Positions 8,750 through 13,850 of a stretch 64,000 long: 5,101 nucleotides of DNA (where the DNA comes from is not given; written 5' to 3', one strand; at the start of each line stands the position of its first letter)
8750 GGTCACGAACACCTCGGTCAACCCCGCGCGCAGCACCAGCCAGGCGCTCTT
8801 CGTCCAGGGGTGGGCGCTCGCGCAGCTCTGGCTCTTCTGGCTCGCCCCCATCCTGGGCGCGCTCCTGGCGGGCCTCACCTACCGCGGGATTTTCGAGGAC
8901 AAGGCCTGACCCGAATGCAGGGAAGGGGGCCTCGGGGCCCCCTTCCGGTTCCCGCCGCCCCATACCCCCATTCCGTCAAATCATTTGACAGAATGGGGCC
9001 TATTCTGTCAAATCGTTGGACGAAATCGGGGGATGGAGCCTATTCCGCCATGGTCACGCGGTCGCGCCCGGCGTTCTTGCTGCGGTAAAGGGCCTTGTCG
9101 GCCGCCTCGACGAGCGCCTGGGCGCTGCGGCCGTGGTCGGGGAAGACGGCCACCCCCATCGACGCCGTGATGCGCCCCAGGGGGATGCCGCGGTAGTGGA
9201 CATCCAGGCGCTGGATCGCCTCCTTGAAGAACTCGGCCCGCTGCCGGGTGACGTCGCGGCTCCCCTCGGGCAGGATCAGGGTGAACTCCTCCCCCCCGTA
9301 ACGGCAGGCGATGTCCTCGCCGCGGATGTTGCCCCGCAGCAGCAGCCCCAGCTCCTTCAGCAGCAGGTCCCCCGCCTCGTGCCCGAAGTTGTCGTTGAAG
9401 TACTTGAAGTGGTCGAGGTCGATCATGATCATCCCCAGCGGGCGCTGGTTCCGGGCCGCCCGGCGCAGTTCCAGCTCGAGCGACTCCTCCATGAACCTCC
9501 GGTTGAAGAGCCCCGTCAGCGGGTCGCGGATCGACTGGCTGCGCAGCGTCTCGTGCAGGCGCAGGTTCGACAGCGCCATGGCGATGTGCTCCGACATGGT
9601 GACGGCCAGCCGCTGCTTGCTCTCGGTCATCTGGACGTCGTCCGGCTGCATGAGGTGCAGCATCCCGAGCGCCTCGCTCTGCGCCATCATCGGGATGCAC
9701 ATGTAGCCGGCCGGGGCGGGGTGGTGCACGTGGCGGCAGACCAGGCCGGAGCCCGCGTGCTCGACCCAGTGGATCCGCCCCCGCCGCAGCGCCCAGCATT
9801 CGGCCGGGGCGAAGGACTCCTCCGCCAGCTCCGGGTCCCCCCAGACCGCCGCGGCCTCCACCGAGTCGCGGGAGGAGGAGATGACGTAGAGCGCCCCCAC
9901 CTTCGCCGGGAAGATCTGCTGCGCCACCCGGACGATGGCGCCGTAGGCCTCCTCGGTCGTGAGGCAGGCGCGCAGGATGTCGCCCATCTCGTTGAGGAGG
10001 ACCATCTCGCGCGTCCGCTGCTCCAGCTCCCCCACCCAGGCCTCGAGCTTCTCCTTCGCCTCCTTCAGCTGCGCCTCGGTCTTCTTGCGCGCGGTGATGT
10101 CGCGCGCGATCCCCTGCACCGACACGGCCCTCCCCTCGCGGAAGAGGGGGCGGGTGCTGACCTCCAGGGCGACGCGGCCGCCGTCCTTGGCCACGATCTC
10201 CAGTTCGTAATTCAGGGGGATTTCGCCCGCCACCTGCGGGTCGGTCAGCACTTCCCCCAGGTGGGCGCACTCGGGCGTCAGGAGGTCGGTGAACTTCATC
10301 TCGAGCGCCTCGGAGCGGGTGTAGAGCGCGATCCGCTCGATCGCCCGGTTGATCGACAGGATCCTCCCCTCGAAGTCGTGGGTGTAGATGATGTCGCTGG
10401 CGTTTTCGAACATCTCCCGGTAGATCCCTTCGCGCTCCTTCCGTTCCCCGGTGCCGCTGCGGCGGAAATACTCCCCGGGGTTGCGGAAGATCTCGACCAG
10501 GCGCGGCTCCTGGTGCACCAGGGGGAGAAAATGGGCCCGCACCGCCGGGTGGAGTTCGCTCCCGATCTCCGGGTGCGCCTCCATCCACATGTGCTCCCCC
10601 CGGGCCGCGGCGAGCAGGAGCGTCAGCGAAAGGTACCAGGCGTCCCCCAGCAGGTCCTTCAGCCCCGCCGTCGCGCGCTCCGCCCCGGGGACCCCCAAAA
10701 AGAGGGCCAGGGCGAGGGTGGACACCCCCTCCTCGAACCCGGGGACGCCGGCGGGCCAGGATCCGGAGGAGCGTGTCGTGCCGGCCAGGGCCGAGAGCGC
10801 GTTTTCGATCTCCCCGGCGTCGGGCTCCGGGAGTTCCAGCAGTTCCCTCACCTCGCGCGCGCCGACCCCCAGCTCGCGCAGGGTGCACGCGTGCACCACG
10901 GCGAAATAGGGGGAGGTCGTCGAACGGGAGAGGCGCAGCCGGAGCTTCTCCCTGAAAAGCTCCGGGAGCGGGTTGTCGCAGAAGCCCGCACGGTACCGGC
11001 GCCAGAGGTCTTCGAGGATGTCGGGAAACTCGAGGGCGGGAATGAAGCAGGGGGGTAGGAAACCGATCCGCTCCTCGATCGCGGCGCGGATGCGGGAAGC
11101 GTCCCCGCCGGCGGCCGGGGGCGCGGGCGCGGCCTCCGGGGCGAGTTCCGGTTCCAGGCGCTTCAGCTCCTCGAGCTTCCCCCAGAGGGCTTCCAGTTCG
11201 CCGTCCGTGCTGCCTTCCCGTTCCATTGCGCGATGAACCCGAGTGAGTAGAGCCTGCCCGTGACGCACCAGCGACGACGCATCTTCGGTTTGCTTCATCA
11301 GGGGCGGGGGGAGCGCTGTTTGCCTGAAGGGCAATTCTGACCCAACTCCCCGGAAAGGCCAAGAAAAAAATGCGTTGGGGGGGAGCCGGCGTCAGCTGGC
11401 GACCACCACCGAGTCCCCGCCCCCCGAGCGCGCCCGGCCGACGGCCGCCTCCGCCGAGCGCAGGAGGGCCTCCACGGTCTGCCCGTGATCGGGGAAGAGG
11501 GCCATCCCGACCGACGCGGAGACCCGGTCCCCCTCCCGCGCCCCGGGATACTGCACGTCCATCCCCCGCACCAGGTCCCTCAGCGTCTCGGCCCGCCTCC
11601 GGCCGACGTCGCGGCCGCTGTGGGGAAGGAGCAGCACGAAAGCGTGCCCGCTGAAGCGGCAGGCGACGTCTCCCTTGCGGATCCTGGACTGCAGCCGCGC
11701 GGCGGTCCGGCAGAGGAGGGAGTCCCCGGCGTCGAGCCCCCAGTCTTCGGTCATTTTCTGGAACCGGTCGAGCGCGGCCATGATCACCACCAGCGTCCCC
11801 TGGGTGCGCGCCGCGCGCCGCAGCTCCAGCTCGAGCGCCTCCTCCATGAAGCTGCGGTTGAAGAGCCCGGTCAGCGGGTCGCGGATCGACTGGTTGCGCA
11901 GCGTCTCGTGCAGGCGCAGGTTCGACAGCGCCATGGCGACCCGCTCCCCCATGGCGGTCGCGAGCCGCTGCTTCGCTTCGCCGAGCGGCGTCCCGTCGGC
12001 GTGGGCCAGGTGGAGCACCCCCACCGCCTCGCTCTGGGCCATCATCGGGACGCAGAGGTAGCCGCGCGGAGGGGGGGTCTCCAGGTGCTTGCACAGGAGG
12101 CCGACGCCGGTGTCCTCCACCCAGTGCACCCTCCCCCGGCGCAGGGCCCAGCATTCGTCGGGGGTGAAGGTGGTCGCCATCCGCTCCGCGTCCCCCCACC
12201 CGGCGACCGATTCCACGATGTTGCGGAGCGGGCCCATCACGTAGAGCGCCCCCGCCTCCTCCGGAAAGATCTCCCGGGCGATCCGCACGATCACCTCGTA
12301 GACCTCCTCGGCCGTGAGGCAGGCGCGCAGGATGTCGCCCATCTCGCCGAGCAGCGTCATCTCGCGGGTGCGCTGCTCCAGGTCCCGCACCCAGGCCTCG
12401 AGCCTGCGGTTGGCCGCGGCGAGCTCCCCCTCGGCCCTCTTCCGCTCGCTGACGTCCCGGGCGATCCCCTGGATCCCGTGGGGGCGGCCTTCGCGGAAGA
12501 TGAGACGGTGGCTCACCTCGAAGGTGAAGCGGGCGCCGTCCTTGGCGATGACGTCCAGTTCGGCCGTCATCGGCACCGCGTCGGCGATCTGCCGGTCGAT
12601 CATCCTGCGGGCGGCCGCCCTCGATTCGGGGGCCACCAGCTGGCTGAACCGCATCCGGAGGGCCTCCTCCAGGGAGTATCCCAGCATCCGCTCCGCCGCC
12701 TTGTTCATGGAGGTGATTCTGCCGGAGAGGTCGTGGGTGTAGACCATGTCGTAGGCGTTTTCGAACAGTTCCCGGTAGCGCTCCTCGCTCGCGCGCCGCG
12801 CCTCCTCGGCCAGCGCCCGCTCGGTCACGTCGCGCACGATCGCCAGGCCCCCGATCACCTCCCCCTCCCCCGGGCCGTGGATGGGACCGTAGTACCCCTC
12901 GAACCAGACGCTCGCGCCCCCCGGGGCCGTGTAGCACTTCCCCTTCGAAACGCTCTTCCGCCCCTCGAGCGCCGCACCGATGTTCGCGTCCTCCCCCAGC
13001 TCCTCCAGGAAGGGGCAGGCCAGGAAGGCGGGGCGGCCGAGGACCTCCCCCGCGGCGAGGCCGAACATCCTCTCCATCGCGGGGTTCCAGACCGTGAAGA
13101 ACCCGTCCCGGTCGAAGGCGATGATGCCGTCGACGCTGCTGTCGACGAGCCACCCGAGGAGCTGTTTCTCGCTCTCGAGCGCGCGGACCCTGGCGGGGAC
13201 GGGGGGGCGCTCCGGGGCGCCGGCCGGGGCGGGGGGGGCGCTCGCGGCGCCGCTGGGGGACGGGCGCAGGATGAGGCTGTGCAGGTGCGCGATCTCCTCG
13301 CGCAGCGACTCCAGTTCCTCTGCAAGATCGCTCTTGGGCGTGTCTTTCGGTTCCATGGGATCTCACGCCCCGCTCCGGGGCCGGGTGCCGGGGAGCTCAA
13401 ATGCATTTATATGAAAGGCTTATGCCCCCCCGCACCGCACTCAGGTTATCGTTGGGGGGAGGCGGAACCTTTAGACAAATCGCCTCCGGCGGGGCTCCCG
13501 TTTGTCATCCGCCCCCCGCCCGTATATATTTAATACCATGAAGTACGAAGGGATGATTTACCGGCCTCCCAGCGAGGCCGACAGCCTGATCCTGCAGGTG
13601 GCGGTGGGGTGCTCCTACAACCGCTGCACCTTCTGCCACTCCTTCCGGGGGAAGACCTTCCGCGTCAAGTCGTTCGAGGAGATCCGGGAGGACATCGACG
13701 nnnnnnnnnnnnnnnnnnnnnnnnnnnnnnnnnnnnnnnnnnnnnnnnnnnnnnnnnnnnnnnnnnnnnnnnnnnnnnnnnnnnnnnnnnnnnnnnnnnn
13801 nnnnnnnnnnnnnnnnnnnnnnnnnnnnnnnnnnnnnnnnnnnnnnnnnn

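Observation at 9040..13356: Tandem PAS-GAF-GGDEF paralogs: one catalytically intact, one with a degenerate active site but a retained inhibitory site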

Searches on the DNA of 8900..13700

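Call 58: search_rna_families(source=window, start=8900, end=13700, threshold=evalue, max_evalue=1)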
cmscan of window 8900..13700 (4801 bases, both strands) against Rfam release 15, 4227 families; matches with E-value up to 1: 0.
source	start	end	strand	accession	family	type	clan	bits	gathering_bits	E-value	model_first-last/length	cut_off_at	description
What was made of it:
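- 11227..11391 (-): 165-nt UP-DN intergenic region, non-coding and conserved, with a T7 run and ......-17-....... No Rfam match (call 58).
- Tried and rejected: c-di-GMP riboswitch or other RNA element in the intergenic regions: no Rfam match at E <= 1 (call 58).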
